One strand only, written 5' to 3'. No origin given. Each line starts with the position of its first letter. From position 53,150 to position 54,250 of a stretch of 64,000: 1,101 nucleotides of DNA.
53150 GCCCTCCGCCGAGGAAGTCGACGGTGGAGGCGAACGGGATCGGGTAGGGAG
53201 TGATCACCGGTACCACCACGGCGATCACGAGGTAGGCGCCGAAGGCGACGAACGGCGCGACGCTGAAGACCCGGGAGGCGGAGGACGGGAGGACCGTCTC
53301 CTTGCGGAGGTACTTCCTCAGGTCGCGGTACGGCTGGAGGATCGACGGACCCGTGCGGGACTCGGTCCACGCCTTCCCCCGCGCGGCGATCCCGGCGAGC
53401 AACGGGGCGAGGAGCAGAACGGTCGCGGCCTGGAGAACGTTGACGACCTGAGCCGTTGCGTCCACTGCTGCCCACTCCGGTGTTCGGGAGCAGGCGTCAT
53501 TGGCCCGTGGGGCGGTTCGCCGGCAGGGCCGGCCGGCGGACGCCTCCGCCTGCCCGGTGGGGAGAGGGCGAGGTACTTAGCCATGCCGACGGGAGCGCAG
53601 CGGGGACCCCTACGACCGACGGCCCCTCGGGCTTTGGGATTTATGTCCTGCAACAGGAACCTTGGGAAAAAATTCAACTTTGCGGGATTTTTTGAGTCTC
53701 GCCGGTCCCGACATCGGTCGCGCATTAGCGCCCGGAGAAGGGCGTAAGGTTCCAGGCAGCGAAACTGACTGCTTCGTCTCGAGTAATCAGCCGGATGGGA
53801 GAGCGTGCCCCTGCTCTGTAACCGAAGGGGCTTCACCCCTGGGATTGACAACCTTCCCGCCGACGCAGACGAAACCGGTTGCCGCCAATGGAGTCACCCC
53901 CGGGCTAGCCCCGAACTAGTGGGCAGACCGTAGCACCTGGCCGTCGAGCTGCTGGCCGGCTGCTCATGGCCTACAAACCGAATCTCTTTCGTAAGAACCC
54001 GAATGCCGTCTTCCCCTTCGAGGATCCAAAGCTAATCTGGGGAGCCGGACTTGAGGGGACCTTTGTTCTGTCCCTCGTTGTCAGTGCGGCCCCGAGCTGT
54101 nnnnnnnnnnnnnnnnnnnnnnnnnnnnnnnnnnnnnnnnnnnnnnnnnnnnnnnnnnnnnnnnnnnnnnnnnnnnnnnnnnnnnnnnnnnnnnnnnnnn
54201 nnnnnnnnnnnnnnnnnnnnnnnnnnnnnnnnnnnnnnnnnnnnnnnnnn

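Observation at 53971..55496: Orphan two-gene cassette: AAA+ ATPase with C-terminal winged helix, translationally coupled to a 118-aa partner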

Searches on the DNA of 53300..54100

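Call 102: search_rna_families(source=window, start=53300, end=54100, threshold=evalue, max_evalue=1, show_alignments=1)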
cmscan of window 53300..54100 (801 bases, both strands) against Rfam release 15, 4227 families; matches with E-value up to 1: 1.
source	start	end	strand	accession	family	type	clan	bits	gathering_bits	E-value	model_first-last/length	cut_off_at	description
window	53484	53559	-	RF01734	Fluoride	Cis-reg; riboswitch;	-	21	34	0.0027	1-64/64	no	Fluoride riboswitch aptamer (crcB RNA motif)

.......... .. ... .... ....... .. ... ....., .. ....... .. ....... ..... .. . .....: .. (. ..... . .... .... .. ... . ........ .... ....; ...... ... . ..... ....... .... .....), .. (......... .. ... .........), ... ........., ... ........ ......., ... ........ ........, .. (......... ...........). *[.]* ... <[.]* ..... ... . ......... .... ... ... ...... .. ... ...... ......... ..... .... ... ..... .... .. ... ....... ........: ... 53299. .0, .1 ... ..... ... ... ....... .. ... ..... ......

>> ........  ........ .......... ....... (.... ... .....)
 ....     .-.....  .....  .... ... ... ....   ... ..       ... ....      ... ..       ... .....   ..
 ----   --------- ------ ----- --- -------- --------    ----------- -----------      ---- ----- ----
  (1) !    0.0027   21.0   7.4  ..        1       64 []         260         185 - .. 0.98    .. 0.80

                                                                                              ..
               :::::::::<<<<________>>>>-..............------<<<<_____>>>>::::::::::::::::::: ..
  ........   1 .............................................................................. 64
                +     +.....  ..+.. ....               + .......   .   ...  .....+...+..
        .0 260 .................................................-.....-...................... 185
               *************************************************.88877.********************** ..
